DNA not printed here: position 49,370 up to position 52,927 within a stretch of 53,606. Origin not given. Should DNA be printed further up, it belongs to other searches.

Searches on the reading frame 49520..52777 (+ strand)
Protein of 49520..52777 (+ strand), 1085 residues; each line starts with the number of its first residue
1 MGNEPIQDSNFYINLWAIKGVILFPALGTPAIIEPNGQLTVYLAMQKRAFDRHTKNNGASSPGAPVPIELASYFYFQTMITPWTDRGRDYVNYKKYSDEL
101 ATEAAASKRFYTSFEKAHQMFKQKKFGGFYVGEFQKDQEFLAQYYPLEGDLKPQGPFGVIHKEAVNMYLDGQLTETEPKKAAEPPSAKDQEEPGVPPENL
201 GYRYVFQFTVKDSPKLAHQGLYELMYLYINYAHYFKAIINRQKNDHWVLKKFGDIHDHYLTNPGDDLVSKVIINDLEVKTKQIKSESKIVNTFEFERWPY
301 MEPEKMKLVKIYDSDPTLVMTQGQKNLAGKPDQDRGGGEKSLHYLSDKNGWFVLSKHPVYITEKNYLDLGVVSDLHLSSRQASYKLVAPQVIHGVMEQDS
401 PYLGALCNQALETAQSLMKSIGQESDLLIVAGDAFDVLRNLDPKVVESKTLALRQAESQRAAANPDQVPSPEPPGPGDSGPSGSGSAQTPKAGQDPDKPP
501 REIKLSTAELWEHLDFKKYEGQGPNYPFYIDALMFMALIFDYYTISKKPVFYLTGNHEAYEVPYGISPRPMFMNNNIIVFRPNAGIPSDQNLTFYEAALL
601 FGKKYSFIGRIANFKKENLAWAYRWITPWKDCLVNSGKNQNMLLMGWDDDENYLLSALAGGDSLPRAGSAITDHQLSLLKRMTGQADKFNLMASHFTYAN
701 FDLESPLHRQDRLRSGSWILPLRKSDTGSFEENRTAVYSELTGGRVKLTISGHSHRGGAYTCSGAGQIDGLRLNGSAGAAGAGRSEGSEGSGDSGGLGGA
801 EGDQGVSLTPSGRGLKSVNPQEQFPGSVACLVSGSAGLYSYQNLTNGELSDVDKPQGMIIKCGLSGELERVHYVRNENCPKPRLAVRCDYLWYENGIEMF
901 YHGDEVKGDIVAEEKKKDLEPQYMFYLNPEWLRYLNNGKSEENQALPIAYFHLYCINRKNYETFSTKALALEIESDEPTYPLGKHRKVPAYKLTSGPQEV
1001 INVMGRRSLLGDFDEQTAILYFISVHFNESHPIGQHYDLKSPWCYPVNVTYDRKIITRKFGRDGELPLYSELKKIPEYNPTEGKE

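Call 5: search_protein_families(library=pfam, proteins=[window:49520-52777:+], max_evalue=0.01)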
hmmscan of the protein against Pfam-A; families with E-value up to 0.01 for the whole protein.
window:49520-52777:+ (1085 aa): 1 family
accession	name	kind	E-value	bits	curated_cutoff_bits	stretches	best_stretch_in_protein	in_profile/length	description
PF00149.33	Metallophos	-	1.3e-05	26.2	21.5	0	536-600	54-117/191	Calcineurin-like phosphoesterase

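Call 6: find_encoding_contigs(protein=window:49520-52777:+, flank=10000, max_places=10)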
Protein window:49520-52777:+ (1085 aa): no gene with exactly this product is on record in the collection.

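Call 24: find_homologous_proteins(query=window:49520-52777:+, max_evalue=0.001)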
Query window:49520-52777:+ (1085 aa): 13 proteins with E <= 0.001 among 7733 candidates.
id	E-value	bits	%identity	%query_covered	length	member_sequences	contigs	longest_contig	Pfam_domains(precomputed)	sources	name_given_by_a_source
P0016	0.0e+0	2502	100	98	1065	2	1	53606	PF00149.34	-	-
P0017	0.0e+0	1573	64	100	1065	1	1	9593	PF00149.34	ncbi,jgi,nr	ncbi:MAG: hypothetical protein LBF38_10680 [Deltaproteobacteria bacterium]|jgi:hypothetical protein|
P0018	0.0e+0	1517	60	100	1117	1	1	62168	-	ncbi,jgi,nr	ncbi:MAG: hypothetical protein LBF58_05840 [Deltaproteobacteria bacterium]|jgi:hypothetical protein|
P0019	0.0e+0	1464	63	96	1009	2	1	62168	-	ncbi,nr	ncbi:MAG: hypothetical protein LBF58_05850 [Deltaproteobacteria bacterium]|nr:hypothetical protein [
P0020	0.0e+0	1281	53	99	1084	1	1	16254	PF00149.34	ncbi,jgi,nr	ncbi:MAG: metallophosphoesterase [Deltaproteobacteria bacterium]|jgi:hypothetical protein|nr:metallo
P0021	0.0e+0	1264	55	99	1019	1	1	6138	-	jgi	jgi:hypothetical protein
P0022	0.0e+0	1263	54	98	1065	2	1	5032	-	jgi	jgi:hypothetical protein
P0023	0.0e+0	1245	56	93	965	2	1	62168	PF00149.34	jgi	jgi:hypothetical protein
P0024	0.0e+0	1117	58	80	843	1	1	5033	-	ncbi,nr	ncbi:MAG: hypothetical protein LBE80_09415, partial [Deltaproteobacteria bacterium]|nr:hypothetical 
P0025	1.7e-123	432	30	99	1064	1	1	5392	-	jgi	jgi:hypothetical protein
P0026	2.0e-98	349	28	99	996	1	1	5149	-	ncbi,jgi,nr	ncbi:MAG: hypothetical protein LBE31_12095 [Deltaproteobacteria bacterium]|jgi:hypothetical protein|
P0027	1.7e-90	322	29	79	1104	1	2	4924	PF00149.34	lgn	-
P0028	2.2e-78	282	26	96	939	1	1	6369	PF00149.34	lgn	-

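Call 26: find_encoding_contigs(protein=P0025, flank=10000)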
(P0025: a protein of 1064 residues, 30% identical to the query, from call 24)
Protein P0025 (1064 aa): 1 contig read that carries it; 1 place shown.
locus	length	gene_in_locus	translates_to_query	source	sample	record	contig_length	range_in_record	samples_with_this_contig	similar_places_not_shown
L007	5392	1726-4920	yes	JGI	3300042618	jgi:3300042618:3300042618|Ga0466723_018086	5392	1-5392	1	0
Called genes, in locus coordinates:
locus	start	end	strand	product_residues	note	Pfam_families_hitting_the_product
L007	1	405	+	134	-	?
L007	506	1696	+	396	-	PF13576:Pentapeptide_3 (faint)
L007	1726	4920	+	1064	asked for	-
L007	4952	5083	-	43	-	-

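Call 27: find_encoding_contigs(protein=P0026, flank=10000)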
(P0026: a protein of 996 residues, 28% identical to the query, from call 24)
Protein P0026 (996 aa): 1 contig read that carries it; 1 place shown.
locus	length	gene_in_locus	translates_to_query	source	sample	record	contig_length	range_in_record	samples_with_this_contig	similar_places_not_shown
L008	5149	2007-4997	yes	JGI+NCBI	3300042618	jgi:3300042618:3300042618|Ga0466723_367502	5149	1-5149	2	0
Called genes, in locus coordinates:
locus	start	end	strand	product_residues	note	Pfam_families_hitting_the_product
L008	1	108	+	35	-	?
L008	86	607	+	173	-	PF05638:T6SS_HCP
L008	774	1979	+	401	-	PF13599:Pentapeptide_4 (weak), PF13576:Pentapeptide_3 (faint)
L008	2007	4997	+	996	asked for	-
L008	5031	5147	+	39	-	?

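Call 28: find_encoding_contigs(protein=P0028, flank=10000)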
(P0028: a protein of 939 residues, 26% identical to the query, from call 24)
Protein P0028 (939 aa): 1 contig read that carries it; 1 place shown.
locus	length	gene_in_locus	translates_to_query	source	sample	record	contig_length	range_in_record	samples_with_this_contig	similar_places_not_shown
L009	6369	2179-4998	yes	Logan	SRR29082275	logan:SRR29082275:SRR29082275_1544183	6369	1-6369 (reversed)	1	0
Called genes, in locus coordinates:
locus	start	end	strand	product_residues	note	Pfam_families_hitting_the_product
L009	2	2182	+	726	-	?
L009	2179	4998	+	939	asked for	PF00149:Metallophos (weak)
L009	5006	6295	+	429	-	PF13599:Pentapeptide_4 (weak)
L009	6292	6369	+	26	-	?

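Call 29: find_encoding_contigs(protein=P0027, flank=10000)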
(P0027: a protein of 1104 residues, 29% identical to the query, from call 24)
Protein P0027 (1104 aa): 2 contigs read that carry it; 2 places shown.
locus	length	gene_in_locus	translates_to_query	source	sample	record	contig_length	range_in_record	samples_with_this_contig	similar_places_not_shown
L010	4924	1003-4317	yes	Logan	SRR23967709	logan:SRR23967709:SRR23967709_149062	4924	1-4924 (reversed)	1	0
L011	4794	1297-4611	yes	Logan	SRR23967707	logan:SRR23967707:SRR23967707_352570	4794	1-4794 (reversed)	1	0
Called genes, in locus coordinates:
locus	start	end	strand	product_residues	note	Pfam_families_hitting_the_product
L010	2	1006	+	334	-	?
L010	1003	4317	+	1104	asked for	PF00149:Metallophos (weak)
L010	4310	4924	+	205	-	?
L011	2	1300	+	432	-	?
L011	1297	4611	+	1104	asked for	PF00149:Metallophos (weak)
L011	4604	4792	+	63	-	?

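Call 42: find_related_loci(query=A3, collection=genome_contigs, flank=8000)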
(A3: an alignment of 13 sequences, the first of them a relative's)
Query A3 (1065 aa) in genome_contigs; peptide patterns used: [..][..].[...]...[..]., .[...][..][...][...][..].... (x = any residue, [..] = any of these).
353 stretches matched a pattern; 12 encode a relative of the query (tblastn E <= 1e-3); 10 distinct loci.
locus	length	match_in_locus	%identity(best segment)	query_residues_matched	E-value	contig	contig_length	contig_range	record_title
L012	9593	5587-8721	63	1-1065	0e+0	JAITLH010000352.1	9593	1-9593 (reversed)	MAG: Deltaproteobacteria bacterium isolate Pcl387_bin95 k119_3221747, whole genome shotgun sequence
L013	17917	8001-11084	64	1-1062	0e+0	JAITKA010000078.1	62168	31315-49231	MAG: Deltaproteobacteria bacterium isolate Pcl387_bin34 k119_673693, whole genome shotgun sequence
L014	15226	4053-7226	54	1-1058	0e+0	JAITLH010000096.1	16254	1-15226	MAG: Deltaproteobacteria bacterium isolate Pcl387_bin95 k119_1400361, whole genome shotgun sequence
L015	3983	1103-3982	53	1-936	0e+0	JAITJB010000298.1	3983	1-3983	MAG: Deltaproteobacteria bacterium isolate Pcl387_bin146 k119_2174620, whole genome shotgun sequence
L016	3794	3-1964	57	379-1064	0e+0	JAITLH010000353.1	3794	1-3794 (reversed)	MAG: Deltaproteobacteria bacterium isolate Pcl387_bin95 k119_2758058, whole genome shotgun sequence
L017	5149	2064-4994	28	1-1059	3e-109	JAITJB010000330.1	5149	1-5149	MAG: Deltaproteobacteria bacterium isolate Pcl387_bin146 k119_2051639, whole genome shotgun sequence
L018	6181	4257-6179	29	1-670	2e-73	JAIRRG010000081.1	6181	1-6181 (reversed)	MAG: Desulfobulbaceae bacterium isolate Crp329_bin2 k119_1970653, whole genome shotgun sequence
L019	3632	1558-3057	28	337-870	5e-45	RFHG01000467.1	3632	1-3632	MAG: Gammaproteobacteria bacterium isolate J044 k99_946823, whole genome shotgun sequence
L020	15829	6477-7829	33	337-740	3e-22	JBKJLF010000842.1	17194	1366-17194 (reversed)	MAG: Burkholderiaceae bacterium isolate ant_bin.273 k117_5604451, whole genome shotgun sequence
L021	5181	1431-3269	28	349-870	1e-16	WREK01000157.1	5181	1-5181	MAG: Betaproteobacteria bacterium isolate Lab288P3bin88 Ga0123353_10082179, whole genome shotgun sequence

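Call 60: search_protein_families(library=ncbifam, proteins=[window:49520-52777:+, L009:5006-6295:+, L020:8703-10022:+, L021:3921-5138:+, L020:4486-5610:+], max_evalue=0.01)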
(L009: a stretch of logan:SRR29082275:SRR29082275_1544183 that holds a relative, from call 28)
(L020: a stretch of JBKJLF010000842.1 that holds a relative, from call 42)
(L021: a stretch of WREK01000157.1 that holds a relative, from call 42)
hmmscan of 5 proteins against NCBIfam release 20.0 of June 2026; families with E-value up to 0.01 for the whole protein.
window:49520-52777:+ (1085 aa): 0 families

L009:5006-6295:+ (429 aa): 7 families
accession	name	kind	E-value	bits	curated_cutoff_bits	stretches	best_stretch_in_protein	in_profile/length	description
NF051894.1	anti_phage_HalA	equivalog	1.6e-06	27.6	250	1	71-104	86-119/338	anti-phage Hailong system effector protein HalA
NF000071.4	penta_rpt_QnrA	exception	0.00012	22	450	1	63-175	7-107/218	QnrA family quinolone resistance pentapeptide repeat protein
NF033086.2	penta_rpt_Qnr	equivalog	0.00024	20.9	240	1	67-137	5-72/211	Qnr family pentapeptide repeat protein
NF000421.1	penta_rpt_QnrVC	exception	0.0013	18.7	460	1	66-147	10-85/218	QnrVC family quinolone resistance pentapeptide repeat protein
NF000056.3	penta_rpt_QnrS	exception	0.0019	17.9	460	1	72-138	16-79/218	QnrS family quinolone resistance pentapeptide repeat protein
TIGR01299.1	synapt_SV2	subfamily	0.0023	15.9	637.3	1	40-108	507-575/742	synaptic vesicle protein SV2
NF000349.1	mfpA_AE000516.2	equivalog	0.003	17.4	360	0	77-106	27-56/183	pentapeptide repeat protein MfpA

L020:8703-10022:+ (439 aa): 5 families
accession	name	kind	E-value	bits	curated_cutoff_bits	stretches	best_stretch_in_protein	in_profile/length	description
NF051894.1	anti_phage_HalA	equivalog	1.5e-09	37.5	250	1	39-171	9-131/338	anti-phage Hailong system effector protein HalA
NF000421.1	penta_rpt_QnrVC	exception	0.00049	20.1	460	1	76-120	11-55/218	QnrVC family quinolone resistance pentapeptide repeat protein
NF000071.4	penta_rpt_QnrA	exception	0.0021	17.9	450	0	83-117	18-52/218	QnrA family quinolone resistance pentapeptide repeat protein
NF033086.2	penta_rpt_Qnr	equivalog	0.0041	16.9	240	0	78-131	7-66/211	Qnr family pentapeptide repeat protein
NF000139.2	penta_rpt_QnrD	exception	0.0057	16.7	425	0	87-161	4-78/214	QnrD family quinolone resistance pentapeptide repeat protein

L021:3921-5138:+ (405 aa): 1 family
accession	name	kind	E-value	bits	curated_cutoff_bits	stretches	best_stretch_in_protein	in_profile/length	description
NF051894.1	anti_phage_HalA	equivalog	0.0056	15.9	250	0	51-133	51-125/338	anti-phage Hailong system effector protein HalA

L020:4486-5610:+ (374 aa): 1 family
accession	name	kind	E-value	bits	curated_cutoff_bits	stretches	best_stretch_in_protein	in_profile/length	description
NF053803.1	Tla1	equivalog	6e-18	65.3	200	1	93-243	39-191/245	toxin Tle1 chaperone Tla1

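Call 62: search_protein_families(library=pfam, proteins=[L020:4486-5610:+, L021:1-552:+, L020:2129-4576:+, L020:1789-2121:+, L020:2-1792:+, L019:2-763:+, L020:8703-10022:+, L021:3921-5138:+, L009:5006-6295:+, L020:5607-8690:+], max_evalue=0.01)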
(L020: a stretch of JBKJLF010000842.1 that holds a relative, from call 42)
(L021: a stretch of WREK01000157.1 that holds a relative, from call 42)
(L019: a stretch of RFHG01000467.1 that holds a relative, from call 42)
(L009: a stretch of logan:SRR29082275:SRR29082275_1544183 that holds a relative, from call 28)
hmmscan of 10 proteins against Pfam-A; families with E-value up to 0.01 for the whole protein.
L020:4486-5610:+ (374 aa): 1 family
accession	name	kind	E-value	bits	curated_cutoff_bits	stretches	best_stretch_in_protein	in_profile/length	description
PF13503.11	DUF4123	-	1.9e-17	64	25.8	1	70-194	2-116/119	Domain of unknown function (DUF4123)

L021:1-552:+ (183 aa): 0 families

L020:2129-4576:+ (815 aa): 4 families
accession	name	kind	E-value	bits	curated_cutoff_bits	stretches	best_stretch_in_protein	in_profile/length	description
PF05954.17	Phage_GPD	-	1.1e-63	215.7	30.1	1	42-350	1-304/305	Phage tail baseplate hub (GPD)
PF10106.14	DUF2345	-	3.9e-42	144.1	30.7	1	639-785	3-151/151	Uncharacterized protein conserved in bacteria (DUF2345)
PF13296.11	T6SS_Vgr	-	4.3e-32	110.8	22.4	1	505-604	5-103/108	Putative type VI secretion system Rhs element Vgr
PF04717.18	Phage_base_V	-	9.5e-14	51.9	23.8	1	406-472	12-75/75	Type VI secretion system/phage-baseplate injector OB domain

L020:1789-2121:+ (110 aa): 1 family
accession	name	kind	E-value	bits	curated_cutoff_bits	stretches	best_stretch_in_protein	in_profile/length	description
PF24762.1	TPR_IF140-IFT172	-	0.0075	15.4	26.8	1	13-94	397-470/486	IF140/IFT172 TPR domain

L020:2-1792:+ (596 aa): 2 families
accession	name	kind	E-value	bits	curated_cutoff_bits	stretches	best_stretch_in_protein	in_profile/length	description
PF10106.14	DUF2345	-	3.5e-47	160.4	30.7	1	130-277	2-151/151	Uncharacterized protein conserved in bacteria (DUF2345)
PF13296.11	T6SS_Vgr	-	1.5e-32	112.3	22.4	1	2-102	9-108/108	Putative type VI secretion system Rhs element Vgr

L019:2-763:+ (253 aa): 3 families
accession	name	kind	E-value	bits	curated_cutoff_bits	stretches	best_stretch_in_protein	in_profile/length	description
PF10106.14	DUF2345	-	1e-07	32.3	30.7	1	25-137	35-150/151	Uncharacterized protein conserved in bacteria (DUF2345)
PF03961.19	FapA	-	0.0039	17.3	31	1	67-127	48-112/272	Flagellar Assembly Protein A beta solenoid domain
PF12059.13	DUF3540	-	0.0073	16.7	27.9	0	58-105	60-107/199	Protein of unknown function (DUF3540)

L020:8703-10022:+ (439 aa): 4 families
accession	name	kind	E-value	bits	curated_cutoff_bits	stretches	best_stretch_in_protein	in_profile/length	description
PF13599.13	Pentapeptide_4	-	8.1e-10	39.1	38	1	77-131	17-71/78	Pentapeptide repeat region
PF13576.12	Pentapeptide_3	-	2.4e-06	28.1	27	1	105-131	8-36/48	Pentapeptide repeats (9 copies)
PF13229.12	Beta_helix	-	0.00014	22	25.9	0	106-331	11-147/158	Right handed beta helix region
PF23894.2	LD_SV2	-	0.0003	21.5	29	0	81-156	15-89/92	SV2A/B/C luminal domain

L021:3921-5138:+ (405 aa): 1 family
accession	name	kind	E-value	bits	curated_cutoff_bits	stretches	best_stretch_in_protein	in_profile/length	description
PF13229.12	Beta_helix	-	0.00039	20.5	25.9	0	54-134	14-94/158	Right handed beta helix region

L009:5006-6295:+ (429 aa): 4 families
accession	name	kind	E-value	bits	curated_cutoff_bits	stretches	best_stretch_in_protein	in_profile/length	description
PF13599.13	Pentapeptide_4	-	7e-07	29.7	38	1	73-138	2-58/78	Pentapeptide repeat region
PF13576.12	Pentapeptide_3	-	0.00034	21.2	27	1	71-103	14-48/48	Pentapeptide repeats (9 copies)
PF23894.2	LD_SV2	-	0.0025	18.6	29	1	72-104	40-72/92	SV2A/B/C luminal domain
PF00805.28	Pentapeptide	-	0.0051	16.8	20.2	0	73-104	2-33/40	Pentapeptide repeats (8 copies)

L020:5607-8690:+ (1027 aa): 1 family
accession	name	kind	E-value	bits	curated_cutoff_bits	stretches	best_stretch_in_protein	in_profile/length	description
PF00149.33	Metallophos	-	4.6e-08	34.2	21.5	1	301-439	1-80/191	Calcineurin-like phosphoesterase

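Call 64: predict_structure(alignment_id=A3)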
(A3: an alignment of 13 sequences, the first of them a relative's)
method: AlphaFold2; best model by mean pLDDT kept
length: 1065 residues; sequences in the alignment: 13
mean_pLDDT: 49.2   pTM: 0.38
mean pLDDT of the five models: 49.2, 48.4, 46.7, 44.4, 42.6
residues with pLDDT >= 90: 14; 70-90: 194; 50-70: 229; < 50: 628
segments of 3 or more residues with pLDDT < 50: 1-11, 63-75, 158-175, 225-235, 243-273, 275-284, 286-305, 315-430, 443-524, 528-651, 672-711, 730-791, 794-798, 802-805, 807-848, 943-946, 987-993, 1040-1047, 1062-1065
pLDDT, mean of each block of 10 residues (from residue 1): 32 61 75 80 83 71 42 47 62 80 87 78 72 57 60 49 37 52 82 67 57 55 51 50 48 45 37 45 46 35 49 48 29 37 32 22 22 31 32 41 39 33 43 53 40 29 26 29 35 38 34 44 46 27 22 23 23 23 26 32 33 33 39 29 32 55 58 43 41 31 37 58 57 40 41 27 25 24 29 48 48 33 30 41 48 52 64 64 79 72 88 74 74 74 58 86 81 88 60 56 86 77 77 77 42 63 42
secondary structure, 60 per line:
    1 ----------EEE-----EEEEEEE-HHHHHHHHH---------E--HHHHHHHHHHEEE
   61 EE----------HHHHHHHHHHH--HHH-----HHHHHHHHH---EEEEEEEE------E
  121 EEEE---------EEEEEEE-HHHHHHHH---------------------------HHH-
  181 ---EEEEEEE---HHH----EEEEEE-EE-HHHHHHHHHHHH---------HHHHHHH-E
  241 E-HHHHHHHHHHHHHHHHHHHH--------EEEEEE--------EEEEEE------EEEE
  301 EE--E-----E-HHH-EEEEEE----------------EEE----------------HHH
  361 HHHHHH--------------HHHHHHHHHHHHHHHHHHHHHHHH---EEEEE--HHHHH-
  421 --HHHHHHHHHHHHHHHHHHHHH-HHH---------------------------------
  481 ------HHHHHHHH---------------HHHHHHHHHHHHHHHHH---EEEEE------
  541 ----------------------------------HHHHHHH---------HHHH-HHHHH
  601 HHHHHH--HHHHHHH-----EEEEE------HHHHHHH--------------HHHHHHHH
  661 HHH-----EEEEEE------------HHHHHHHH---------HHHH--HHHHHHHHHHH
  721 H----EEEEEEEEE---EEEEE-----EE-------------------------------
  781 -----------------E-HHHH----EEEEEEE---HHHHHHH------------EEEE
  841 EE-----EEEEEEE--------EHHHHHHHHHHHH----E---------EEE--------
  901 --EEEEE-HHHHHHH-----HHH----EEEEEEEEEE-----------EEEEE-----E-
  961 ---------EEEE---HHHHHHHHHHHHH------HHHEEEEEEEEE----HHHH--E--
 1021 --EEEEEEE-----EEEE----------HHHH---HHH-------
elements in order (helices of 4 or more, strands of 3 or more residues): E11-13 E19-25 H27-35 H48-57 E58-62 H73-83 H94-102 E106-113 E120-124 E134-140 H142-149 E184-190 E201-206 H211-222 H232-238 H243-262 E271-276 E285-290 E297-302 E317-322 E339-341 H358-366 H381-404 E408-412 H415-419 H423-443 H487-494 H510-526 E530-534 H575-581 H591-594 H596-606 H609-615 E621-625 H632-638 H653-663 E669-674 H687-694 H704-707 H710-721 E726-734 E738-742 H800-803 E808-814 H818-824 E837-842 E848-854 H864-875 E890-892 E903-907 H909-915 E928-937 E949-953 E970-973 H977-989 E999-1007 H1012-1015 E1023-1029 E1035-1038 H1049-1052
